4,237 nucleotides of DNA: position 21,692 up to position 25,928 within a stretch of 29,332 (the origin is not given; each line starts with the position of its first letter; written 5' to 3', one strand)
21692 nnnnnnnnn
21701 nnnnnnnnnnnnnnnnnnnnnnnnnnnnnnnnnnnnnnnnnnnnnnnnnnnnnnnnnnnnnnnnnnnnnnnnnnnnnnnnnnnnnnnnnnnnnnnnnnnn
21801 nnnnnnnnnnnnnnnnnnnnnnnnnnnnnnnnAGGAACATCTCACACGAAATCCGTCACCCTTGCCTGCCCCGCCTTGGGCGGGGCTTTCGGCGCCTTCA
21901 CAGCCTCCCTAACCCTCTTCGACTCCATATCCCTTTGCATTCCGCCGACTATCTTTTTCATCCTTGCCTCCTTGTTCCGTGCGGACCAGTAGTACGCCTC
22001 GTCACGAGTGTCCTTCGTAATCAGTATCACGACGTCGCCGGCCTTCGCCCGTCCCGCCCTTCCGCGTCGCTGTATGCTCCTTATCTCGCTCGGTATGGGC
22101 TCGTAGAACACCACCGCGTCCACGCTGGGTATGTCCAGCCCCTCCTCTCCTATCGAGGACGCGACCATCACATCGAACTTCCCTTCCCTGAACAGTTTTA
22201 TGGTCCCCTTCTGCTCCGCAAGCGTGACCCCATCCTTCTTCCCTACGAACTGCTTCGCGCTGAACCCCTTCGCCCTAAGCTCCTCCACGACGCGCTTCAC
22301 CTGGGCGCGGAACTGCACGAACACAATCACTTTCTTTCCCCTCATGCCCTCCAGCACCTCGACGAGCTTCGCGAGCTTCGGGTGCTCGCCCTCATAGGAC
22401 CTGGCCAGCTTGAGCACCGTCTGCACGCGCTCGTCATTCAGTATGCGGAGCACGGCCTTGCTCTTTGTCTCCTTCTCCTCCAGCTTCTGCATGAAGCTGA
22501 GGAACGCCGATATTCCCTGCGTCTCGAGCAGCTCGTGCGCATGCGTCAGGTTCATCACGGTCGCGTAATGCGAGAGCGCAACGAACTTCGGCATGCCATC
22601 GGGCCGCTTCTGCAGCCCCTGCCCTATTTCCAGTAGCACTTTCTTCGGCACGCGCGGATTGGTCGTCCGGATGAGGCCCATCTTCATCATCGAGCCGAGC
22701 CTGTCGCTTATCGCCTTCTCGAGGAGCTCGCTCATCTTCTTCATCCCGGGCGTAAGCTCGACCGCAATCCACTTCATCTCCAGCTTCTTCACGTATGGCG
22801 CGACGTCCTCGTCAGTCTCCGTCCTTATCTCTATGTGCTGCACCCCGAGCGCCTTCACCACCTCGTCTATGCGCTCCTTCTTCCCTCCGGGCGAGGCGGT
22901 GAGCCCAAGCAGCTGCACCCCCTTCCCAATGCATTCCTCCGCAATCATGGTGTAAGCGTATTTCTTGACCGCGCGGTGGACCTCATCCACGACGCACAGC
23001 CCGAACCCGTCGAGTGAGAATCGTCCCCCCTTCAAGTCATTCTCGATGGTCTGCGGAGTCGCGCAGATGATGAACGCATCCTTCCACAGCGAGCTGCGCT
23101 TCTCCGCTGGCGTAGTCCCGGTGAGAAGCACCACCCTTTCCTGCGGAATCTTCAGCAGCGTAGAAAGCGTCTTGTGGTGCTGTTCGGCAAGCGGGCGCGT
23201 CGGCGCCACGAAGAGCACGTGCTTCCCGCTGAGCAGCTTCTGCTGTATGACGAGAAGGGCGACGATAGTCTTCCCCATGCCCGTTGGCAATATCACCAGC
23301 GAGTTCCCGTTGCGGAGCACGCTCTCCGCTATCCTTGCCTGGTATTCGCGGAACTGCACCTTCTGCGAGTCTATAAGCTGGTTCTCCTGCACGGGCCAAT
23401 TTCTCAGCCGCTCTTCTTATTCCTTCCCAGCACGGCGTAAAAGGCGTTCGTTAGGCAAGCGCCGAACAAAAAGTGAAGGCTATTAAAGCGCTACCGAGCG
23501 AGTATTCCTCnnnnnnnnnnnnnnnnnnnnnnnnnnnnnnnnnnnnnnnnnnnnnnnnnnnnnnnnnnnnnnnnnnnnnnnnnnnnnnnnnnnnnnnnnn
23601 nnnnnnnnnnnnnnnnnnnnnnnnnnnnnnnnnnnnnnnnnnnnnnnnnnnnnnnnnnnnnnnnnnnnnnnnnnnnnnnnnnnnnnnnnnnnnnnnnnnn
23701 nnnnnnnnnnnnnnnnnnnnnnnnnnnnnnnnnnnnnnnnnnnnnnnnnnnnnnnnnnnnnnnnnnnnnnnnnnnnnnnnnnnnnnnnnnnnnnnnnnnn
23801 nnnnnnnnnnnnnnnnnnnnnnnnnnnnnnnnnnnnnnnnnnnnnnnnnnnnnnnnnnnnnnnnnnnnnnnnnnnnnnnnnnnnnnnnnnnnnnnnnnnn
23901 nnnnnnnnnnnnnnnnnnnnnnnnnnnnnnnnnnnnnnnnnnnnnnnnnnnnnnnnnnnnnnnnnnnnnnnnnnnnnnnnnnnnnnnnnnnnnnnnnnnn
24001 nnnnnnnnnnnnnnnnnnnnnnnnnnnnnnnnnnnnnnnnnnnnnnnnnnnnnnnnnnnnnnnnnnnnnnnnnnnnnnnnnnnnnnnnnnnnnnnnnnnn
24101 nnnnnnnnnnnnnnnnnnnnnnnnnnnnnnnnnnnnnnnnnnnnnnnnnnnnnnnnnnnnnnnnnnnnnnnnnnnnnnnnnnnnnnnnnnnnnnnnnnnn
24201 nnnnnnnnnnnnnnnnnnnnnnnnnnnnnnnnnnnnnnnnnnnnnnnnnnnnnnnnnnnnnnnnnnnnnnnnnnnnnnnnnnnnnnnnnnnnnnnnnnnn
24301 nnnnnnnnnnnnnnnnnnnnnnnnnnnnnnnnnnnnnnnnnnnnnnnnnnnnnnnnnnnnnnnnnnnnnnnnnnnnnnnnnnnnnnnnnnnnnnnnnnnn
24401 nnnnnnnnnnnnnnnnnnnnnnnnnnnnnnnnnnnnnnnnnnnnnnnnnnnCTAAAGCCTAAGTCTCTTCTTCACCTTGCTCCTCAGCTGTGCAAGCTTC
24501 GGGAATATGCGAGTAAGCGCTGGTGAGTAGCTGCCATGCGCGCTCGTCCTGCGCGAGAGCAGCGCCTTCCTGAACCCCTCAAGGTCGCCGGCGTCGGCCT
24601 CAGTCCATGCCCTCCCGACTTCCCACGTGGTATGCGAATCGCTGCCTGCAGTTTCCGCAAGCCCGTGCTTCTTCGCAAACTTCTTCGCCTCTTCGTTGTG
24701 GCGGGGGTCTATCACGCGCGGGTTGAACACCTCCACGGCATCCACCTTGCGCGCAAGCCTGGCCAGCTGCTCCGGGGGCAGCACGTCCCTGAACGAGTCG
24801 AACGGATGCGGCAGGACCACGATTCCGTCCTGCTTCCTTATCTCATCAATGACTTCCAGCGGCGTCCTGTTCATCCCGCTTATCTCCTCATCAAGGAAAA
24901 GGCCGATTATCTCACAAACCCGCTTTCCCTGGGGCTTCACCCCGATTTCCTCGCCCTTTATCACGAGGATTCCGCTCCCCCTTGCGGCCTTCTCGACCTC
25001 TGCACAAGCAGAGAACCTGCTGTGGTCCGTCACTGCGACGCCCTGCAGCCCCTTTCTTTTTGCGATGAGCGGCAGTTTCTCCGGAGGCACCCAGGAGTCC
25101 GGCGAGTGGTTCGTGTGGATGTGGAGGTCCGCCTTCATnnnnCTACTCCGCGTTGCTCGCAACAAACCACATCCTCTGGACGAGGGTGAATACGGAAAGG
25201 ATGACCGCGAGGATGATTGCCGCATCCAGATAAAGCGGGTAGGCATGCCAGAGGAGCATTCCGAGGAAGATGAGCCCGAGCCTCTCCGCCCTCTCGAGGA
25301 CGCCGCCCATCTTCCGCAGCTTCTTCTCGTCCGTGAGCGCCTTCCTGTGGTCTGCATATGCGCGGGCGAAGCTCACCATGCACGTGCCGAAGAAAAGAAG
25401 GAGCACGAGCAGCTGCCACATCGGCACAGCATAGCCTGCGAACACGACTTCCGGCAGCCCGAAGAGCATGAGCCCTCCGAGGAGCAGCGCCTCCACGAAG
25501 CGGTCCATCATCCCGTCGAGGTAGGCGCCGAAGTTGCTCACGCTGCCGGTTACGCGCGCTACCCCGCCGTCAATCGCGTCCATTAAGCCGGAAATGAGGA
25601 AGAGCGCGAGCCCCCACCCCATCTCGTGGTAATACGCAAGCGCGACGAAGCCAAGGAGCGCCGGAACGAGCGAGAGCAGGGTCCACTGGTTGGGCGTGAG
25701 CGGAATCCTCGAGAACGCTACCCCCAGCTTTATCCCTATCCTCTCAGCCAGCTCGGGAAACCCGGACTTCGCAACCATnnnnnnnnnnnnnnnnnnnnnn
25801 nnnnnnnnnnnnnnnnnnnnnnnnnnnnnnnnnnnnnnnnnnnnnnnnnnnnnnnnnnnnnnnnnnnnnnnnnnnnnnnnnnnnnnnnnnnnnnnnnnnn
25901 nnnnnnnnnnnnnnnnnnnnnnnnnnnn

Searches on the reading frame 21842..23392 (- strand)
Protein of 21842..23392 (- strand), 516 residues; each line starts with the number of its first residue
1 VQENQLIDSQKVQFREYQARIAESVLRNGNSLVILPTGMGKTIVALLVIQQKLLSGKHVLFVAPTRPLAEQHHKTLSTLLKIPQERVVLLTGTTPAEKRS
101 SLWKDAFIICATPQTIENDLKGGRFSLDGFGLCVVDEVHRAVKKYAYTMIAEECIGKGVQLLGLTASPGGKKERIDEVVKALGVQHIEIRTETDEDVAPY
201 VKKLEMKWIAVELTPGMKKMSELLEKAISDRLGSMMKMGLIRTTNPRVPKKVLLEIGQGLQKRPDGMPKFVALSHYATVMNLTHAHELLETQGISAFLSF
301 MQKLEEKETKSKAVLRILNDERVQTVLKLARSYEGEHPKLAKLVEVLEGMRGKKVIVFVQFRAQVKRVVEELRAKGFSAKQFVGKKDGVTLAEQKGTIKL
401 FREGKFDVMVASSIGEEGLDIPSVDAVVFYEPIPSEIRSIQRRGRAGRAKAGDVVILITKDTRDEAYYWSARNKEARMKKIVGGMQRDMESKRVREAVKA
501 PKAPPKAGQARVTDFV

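Call 8: search_protein_families(library=pfam, proteins=[window:21842-23392:-])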
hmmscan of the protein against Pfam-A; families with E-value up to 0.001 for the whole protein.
window:21842-23392:- (516 aa): 6 families
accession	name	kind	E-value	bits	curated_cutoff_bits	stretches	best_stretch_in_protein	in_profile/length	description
PF00270.35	DEAD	-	1.8e-25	90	26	1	16-169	2-161/167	DEAD/DEAH box helicase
PF00271.37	Helicase_C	-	2.9e-23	82.7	23.5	1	339-450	2-110/110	Helicase conserved C-terminal domain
PF04851.21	ResIII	-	5.9e-22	78.8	22.5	1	12-168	2-162/164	Type III restriction enzyme, res subunit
PF21210.2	RNA_helicase_helical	-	6.9e-15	55.5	27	1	226-326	2-106/108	Putative ATP-dependent RNA helicase, helical bundle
PF12340.13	DUF3638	-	0.00013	21.8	31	1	10-80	19-92/225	Protein of unknown function (DUF3638)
PF07517.20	SecA_DEAD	-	0.00075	19.3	24.6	0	11-105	73-167/290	SecA DEAD-like domain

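Call 50: search_protein_families(library=ncbifam, proteins=[window:21842-23392:-], max_evalue=0.00001)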
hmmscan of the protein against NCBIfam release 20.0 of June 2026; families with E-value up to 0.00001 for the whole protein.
window:21842-23392:- (516 aa): 41 families (the best 25 are shown)
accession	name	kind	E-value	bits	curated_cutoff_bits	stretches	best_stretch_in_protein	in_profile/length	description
NF010337.0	PRK13766.1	equivalog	2.1e-174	581.7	610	1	3-498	6-517/781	Hef nuclease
NF008744.0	PRK11776.1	equivalog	3.2e-25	88.6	524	2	323-461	214-349/460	ATP-dependent RNA helicase DbpA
NF008394.0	PRK11192.1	equivalog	1e-21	77.3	507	2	334-455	230-348/441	ATP-dependent RNA helicase SrmB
NF053631.1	RNA_helic_CshA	equivalog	1.2e-18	67.2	646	1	302-482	187-364/434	degradosome RNA helicase CshA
TIGR00643.1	recG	equivalog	3.3e-18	65.7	659.4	1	30-140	258-368/629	ATP-dependent DNA helicase RecG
NF008170.0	PRK10917.2-4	equivalog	6.1e-18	64.1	975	1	8-168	403-558/826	ATP-dependent DNA helicase RecG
NF008165.0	PRK10917.1-3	equivalog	7.5e-18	64.4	711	1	37-141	294-398/692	ATP-dependent DNA helicase RecG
NF008168.0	PRK10917.2-2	equivalog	2.5e-16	59.2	718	1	37-140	395-498/795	ATP-dependent DNA helicase RecG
TIGR04121.1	DEXH_lig_assoc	equivalog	3.7e-16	58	850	1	6-142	6-153/804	ligase-associated DNA damage response DEXH box helicase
NF002340.1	PRK01297.1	equivalog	8.5e-16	57.7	564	1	339-471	236-363/372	ATP-dependent RNA helicase RhlB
NF053711.1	RNA_heli_RhlE1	exception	4.6e-15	55.3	750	1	343-462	235-352/434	RNA helicase RhlE1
NF008164.0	PRK10917.1-2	equivalog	6.8e-14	51.1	785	1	36-168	305-434/704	ATP-dependent DNA helicase RecG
NF041062.1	DpdE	equivalog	2.2e-13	49.1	500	1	296-449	487-639/1048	protein DpdE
NF045503.1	repair_heli_XPB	equivalog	2.8e-13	49.3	610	1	7-260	177-428/548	DNA repair helicase XPB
NF053636.1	DDHlcsCsdAPsy1082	equivalog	3.1e-13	49.1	890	1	352-466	243-355/512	DEAD/DEAH box helicase CsdA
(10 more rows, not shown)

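Call 52: find_homologous_proteins(query=window:21842-23392:-, max_evalue=1e-30)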
Query window:21842-23392:- (516 aa): 7830 proteins with E <= 1e-30 among 8000 candidates; the best 120 are listed.
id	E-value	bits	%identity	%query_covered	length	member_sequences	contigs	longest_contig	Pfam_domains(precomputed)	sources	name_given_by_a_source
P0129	1.5e-240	817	73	100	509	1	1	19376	PF00270.36,PF21210.4,PF00271.38,PF04851.22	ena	-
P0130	7.6e-227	771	69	100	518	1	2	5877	PF00270.36,PF21210.4,PF00271.38,PF04851.22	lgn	-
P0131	2.5e-226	770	68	99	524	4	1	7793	PF00270.36,PF21210.4,PF00271.38,PF04851.22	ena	-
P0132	2.3e-222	757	67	99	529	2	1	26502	PF00270.36,PF21210.4,PF00271.38,PF04851.22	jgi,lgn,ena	-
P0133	8.5e-220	748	68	100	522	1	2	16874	PF00270.36,PF21210.4,PF00271.38,PF04851.22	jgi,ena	-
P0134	2.4e-216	737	69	97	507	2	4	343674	PF00270.36,PF21210.4,PF00271.38,PF04851.22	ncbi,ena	-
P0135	9.4e-215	731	67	100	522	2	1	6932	PF00270.36,PF21210.4,PF00271.38,PF04851.22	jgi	-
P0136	2.5e-209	714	65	99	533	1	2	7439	PF00270.36,PF21210.4,PF00271.38,PF04851.22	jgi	jgi:Fanconi anemia group M protein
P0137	5.8e-201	686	62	100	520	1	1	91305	PF00270.36,PF21210.4,PF00271.38,PF04851.22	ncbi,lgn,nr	ncbi:MAG: helicase-related protein [Candidatus ainarchaeum sp.]|nr:helicase-related protein [Candida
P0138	9.8e-192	656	60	99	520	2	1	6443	PF00270.36,PF21210.4,PF00271.38,PF04851.22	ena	-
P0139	1.7e-180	619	55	99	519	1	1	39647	PF00270.36,PF21210.4,PF00271.38,PF04851.22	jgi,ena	-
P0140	7.8e-166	570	55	98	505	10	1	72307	PF00270.36,PF21210.4,PF00271.38,PF04851.22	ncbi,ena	-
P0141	1.2e-164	566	55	98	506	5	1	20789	PF00270.36,PF21210.4,PF00271.38,PF04851.22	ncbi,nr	ncbi:DEAD/DEAH box helicase [Candidatus Micrarchaeota archaeon]|nr:DEAD/DEAH box helicase [Candidatu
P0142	3.4e-164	565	55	98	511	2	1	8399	PF00270.36,PF21210.4,PF00271.38,PF04851.22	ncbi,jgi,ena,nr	ncbi:hypothetical protein DRN67_01535 [Candidatus Micrarchaeota archaeon]|nr:MAG: hypothetical prote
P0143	4.0e-163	561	55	98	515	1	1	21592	PF00270.36,PF21210.4,PF00271.38,PF04851.22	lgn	-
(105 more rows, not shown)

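Call 60: find_encoding_contigs(protein=P0137, flank=10000, max_places=3)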
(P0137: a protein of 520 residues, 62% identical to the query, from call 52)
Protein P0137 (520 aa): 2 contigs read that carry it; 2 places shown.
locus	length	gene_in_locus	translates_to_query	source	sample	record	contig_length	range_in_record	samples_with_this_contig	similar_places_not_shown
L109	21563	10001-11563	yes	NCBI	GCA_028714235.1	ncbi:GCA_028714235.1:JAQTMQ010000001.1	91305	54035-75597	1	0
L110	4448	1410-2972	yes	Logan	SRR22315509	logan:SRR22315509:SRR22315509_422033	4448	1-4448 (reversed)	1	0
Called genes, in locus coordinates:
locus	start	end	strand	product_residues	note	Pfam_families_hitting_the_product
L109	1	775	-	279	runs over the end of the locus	PF00575:S1, PF07541:EIF_2_alpha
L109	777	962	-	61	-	PF01667:Ribosomal_S27e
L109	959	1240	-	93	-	PF00935:Ribosomal_L44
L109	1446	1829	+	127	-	PF01870:Hjc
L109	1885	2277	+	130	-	PF01842:ACT (weak), PF13291:ACT_4 (weak), PF13840:ACT_7 (faint), PF19571:ACT_8, PF22629:ACT_AHAS_ss (faint), PF01842:ACT (weak)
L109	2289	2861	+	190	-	-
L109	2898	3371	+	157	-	PF00132:Hexapep, PF14602:Hexapep_2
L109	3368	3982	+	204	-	PF07187:DUF1405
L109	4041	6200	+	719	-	PF02359:CDC48_N, PF02367:TsaE (faint), PF02933:CDC48_2, PF05496:RuvB_N (weak), PF00004:AAA, PF17862:AAA_lid_3, PF00004:AAA, PF17862:AAA_lid_3, +17 more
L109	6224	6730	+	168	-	-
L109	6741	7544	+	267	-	PF00459:Inositol_P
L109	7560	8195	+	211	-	PF01066:CDP-OH_P_transf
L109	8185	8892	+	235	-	PF02811:PHP, PF13263:PHP_C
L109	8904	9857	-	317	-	PF25213:HVO_A0261_N (weak), PF01022:HTH_5, PF12802:MarR_2 (weak), PF12840:HTH_20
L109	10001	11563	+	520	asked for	PF00270:DEAD, PF04851:ResIII, PF21210:RNA_helicase_helical, PF00271:Helicase_C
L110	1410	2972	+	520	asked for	PF00270:DEAD, PF04851:ResIII, PF21210:RNA_helicase_helical, PF00271:Helicase_C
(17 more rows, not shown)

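Call 61: find_encoding_contigs(protein=P0134, flank=10000, max_places=3)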
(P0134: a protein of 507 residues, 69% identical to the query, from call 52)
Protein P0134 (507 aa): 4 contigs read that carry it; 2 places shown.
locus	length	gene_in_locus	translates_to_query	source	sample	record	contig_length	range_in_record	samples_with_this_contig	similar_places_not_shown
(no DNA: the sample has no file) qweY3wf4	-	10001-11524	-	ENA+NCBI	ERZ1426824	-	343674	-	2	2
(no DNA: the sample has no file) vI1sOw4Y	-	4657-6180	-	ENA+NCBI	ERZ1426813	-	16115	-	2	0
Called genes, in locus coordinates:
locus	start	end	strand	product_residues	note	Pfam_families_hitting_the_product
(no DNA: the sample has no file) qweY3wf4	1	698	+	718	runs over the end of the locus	PF02359:CDC48_N, PF02933:CDC48_2, PF05496:RuvB_N (weak), PF00004:AAA, PF13191:AAA_16 (weak), PF17862:AAA_lid_3, PF00004:AAA, PF17862:AAA_lid_3, +17 more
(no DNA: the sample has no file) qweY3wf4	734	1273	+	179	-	-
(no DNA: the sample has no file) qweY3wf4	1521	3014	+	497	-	PF13385:Laminin_G_3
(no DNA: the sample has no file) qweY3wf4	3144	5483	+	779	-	-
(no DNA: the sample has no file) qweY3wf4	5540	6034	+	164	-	-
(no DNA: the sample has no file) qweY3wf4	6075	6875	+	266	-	PF00316:FBPase (weak), PF00459:Inositol_P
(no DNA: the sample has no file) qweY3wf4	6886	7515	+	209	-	PF01066:CDP-OH_P_transf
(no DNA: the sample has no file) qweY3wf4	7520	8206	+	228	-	PF02811:PHP, PF13263:PHP_C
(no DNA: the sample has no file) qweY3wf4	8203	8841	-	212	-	-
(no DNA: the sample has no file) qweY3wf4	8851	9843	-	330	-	PF12840:HTH_20 (weak), PF13412:HTH_24 (weak), PF25213:HVO_A0261_N (weak), PF01022:HTH_5, PF12802:MarR_2 (weak)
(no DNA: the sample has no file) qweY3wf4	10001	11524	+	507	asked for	PF00270:DEAD, PF04851:ResIII, PF21210:RNA_helicase_helical, PF00271:Helicase_C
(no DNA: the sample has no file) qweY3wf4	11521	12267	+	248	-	PF03193:RsgA_GTPase, PF01926:MMR_HSR1, PF02421:FeoB_N (weak)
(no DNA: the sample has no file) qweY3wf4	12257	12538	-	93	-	-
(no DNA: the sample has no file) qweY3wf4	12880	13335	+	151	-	PF01047:MarR (weak), PF13404:HTH_AsnC-type, PF13412:HTH_24, PF22451:NirdL-like_HTH (faint), PF01037:AsnC_trans_reg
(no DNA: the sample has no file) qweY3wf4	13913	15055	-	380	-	PF04587:ADP_PFK_GK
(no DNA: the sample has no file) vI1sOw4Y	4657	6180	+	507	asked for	PF00270:DEAD, PF04851:ResIII, PF21210:RNA_helicase_helical, PF00271:Helicase_C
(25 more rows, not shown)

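Call 62: find_encoding_contigs(protein=P0129, flank=10000, max_places=3)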
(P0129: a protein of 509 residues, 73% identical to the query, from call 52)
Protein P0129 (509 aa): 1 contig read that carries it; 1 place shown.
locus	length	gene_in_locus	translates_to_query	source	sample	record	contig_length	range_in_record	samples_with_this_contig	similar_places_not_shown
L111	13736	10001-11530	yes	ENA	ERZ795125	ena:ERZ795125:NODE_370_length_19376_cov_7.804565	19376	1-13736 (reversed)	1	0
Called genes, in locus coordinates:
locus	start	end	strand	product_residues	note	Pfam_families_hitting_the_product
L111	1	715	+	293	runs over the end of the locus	-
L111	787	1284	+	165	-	-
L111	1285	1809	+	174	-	-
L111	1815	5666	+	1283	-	PF13620:CarboxypepD_reg, PF13620:CarboxypepD_reg, PF13715:CarbopepD_reg_2 (weak), PF05048:NosD (weak), PF13229:Beta_helix (weak), PF05048:NosD, PF13229:Beta_helix, PF13620:CarboxypepD_reg, +7 more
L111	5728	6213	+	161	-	-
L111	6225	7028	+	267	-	PF00459:Inositol_P, PF00316:FBPase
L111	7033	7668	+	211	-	PF01066:CDP-OH_P_transf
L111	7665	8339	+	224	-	PF02811:PHP, PF13263:PHP_C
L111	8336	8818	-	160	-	-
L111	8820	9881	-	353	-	PF25213:HVO_A0261_N, PF01022:HTH_5, PF12802:MarR_2 (weak), PF12840:HTH_20 (weak)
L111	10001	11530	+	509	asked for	PF00270:DEAD, PF04851:ResIII, PF21210:RNA_helicase_helical, PF00271:Helicase_C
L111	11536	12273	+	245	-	PF00350:Dynamin_N (faint), PF03193:RsgA_GTPase, PF01926:MMR_HSR1, PF02421:FeoB_N (weak)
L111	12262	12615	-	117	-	-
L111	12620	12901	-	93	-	-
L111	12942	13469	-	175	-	-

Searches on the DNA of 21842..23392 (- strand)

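Call 64: search_rna_families(sources=[L109, L110, L111], threshold=gathering)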
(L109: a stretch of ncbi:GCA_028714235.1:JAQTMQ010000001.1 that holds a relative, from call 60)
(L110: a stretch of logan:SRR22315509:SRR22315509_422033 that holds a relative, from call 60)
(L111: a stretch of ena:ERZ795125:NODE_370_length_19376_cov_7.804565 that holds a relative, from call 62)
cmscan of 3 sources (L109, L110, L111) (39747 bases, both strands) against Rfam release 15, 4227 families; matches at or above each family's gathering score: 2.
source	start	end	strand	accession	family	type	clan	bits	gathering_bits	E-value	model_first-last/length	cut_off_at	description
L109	13024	13295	+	RF00373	RNaseP_arch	Gene; ribozyme;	CL00002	98.3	84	2.1e-26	1-288/288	no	Archaeal RNase P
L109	13427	13596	+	RF00005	tRNA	Gene; tRNA;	CL00001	53.9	29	5.2e-09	1-71/71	no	tRNA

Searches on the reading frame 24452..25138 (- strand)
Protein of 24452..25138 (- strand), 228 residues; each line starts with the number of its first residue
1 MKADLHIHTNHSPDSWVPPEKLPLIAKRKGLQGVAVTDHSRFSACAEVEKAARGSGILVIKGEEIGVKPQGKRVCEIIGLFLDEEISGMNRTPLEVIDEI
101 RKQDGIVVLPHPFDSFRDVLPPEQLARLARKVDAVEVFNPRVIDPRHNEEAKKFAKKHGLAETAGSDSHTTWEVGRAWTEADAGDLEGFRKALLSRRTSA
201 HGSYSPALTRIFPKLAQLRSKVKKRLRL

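Call 40: search_protein_families(library=pfam, proteins=[window:24452-25138:-], max_evalue=0.01)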
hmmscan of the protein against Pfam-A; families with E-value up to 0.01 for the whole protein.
window:24452-25138:- (228 aa): 2 families
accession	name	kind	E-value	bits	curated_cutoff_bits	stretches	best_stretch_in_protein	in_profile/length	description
PF13263.12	PHP_C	-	7.7e-16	57.8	21.3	1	145-198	1-56/56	PHP-associated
PF02811.25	PHP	-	6.8e-12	46.5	26.4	1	4-72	1-70/164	PHP domain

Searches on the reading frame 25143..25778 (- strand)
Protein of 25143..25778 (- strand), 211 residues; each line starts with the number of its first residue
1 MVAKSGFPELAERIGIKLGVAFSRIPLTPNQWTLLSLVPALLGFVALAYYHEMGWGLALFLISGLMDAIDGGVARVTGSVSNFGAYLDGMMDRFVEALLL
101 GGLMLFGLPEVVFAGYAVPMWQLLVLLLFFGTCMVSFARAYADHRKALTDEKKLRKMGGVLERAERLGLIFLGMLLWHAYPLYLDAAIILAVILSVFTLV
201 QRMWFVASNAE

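Call 40: search_protein_families(library=pfam, proteins=[window:25143-25778:-], max_evalue=0.01)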
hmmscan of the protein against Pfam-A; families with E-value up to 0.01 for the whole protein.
window:25143-25778:- (211 aa): 1 family
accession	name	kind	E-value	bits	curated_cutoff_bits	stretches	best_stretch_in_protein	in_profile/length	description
PF01066.26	CDP-OH_P_transf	-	4.3e-16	60.1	22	1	28-196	3-151/152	CDP-alcohol phosphatidyltransferase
